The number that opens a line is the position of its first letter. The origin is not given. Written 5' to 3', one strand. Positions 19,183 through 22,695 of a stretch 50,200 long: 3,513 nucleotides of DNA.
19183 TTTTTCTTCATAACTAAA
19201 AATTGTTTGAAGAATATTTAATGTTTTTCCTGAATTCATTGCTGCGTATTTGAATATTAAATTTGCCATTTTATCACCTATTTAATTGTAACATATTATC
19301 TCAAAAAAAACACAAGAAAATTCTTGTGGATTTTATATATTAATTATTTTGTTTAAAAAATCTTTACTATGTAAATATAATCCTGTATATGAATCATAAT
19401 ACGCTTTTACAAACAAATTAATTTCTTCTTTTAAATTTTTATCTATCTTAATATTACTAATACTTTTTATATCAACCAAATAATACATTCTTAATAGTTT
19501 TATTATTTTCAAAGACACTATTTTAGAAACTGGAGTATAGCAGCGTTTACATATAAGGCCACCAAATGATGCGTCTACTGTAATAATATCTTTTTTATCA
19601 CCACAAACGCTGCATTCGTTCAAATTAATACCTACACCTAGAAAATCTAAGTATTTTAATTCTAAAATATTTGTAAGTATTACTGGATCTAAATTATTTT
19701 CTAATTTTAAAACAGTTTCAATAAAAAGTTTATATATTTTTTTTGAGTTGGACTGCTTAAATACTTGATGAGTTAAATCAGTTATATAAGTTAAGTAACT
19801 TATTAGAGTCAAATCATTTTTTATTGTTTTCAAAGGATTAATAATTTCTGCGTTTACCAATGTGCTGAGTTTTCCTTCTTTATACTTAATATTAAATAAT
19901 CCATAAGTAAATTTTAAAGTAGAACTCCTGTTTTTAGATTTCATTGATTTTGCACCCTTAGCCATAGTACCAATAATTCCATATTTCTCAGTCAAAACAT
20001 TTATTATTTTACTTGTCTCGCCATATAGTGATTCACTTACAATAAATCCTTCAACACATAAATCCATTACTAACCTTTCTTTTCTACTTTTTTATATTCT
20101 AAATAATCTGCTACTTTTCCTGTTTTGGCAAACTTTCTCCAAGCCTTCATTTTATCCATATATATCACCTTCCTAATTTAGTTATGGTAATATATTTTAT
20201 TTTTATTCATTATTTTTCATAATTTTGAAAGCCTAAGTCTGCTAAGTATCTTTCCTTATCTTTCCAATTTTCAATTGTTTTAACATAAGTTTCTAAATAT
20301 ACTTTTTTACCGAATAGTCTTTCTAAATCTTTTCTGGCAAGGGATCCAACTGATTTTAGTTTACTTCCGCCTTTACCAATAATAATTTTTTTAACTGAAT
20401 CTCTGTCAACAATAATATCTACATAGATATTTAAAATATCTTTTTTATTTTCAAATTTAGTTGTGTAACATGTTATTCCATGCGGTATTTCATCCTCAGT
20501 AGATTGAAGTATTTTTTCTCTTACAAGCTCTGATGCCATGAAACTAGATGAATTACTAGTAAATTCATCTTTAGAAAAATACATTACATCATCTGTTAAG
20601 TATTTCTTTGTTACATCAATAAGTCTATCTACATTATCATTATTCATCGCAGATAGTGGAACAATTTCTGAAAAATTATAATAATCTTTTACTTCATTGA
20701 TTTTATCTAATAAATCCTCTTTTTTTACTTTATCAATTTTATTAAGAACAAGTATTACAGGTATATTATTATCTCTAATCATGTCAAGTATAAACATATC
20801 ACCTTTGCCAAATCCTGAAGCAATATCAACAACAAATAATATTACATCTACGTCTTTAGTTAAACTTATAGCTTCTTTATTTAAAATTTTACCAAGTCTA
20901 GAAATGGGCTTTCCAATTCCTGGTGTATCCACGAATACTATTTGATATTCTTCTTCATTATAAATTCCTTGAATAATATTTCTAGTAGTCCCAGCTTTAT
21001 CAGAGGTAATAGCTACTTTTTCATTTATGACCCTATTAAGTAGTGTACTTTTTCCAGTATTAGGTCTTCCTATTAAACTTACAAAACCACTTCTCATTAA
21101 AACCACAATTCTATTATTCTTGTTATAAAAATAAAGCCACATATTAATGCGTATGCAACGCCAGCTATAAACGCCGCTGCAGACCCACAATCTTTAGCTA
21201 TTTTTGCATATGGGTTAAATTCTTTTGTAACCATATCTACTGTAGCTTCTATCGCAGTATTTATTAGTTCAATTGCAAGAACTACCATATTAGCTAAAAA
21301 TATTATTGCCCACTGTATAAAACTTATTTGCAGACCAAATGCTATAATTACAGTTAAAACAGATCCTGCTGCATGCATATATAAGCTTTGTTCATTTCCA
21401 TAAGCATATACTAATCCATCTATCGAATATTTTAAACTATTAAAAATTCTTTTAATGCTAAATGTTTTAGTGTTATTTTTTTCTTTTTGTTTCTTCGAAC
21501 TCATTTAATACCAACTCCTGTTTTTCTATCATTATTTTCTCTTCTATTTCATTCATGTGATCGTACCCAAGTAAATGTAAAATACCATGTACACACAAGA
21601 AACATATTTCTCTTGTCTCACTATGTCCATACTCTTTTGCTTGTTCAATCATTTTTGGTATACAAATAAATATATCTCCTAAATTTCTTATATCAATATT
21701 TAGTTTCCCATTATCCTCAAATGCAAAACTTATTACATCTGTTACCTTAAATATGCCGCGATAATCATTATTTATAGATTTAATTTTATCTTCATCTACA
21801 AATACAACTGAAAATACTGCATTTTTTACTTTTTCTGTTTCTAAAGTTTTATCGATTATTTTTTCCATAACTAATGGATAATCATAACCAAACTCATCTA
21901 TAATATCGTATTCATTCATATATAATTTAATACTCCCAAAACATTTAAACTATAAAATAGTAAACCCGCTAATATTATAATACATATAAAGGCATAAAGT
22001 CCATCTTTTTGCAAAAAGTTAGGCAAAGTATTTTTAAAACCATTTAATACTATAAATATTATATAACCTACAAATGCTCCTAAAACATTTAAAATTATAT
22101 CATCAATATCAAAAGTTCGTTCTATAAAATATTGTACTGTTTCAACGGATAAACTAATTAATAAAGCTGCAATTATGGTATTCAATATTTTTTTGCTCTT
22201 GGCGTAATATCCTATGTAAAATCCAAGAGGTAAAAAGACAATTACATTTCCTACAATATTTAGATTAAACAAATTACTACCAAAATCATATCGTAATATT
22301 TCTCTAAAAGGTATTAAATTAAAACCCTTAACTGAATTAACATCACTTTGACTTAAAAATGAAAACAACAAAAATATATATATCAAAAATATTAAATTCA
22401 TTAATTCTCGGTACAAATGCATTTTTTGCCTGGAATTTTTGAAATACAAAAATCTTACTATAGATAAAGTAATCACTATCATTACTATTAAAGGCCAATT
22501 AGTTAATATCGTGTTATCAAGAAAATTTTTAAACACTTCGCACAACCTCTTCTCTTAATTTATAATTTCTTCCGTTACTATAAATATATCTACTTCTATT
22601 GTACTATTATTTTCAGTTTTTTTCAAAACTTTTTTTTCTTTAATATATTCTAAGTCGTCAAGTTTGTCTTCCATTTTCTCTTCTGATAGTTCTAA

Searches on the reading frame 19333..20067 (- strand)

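Call 28: search_protein_families(library=pfam, proteins=[window:19333-20067:-], max_evalue=0.0001)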
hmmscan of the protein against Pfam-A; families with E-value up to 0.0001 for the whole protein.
window:19333-20067:- (244 aa): 2 families
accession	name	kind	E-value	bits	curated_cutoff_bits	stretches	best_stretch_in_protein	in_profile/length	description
PF02565.21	RecO_C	-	3.3e-21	76.1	22.1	1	84-235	2-156/157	Recombination protein O C terminal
PF11967.14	RecO_N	-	1e-16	61.2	27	1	5-78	6-79/80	Recombination protein O N terminal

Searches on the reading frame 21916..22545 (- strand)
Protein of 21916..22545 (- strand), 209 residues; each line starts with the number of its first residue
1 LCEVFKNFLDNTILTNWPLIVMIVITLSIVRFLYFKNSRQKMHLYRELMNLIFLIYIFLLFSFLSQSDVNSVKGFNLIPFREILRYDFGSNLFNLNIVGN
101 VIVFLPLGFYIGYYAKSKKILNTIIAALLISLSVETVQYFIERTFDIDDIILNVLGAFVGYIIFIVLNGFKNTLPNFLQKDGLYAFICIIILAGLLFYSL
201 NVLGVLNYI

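Call 84: search_protein_families(library=pfam, proteins=[window:21916-22545:-], max_evalue=0.01)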
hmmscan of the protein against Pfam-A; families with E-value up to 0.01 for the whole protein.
window:21916-22545:- (209 aa): 1 family
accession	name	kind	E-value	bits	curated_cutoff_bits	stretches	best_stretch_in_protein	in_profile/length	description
PF04892.17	VanZ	-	8.5e-26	91.5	30.1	1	51-167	5-125/126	VanZ like family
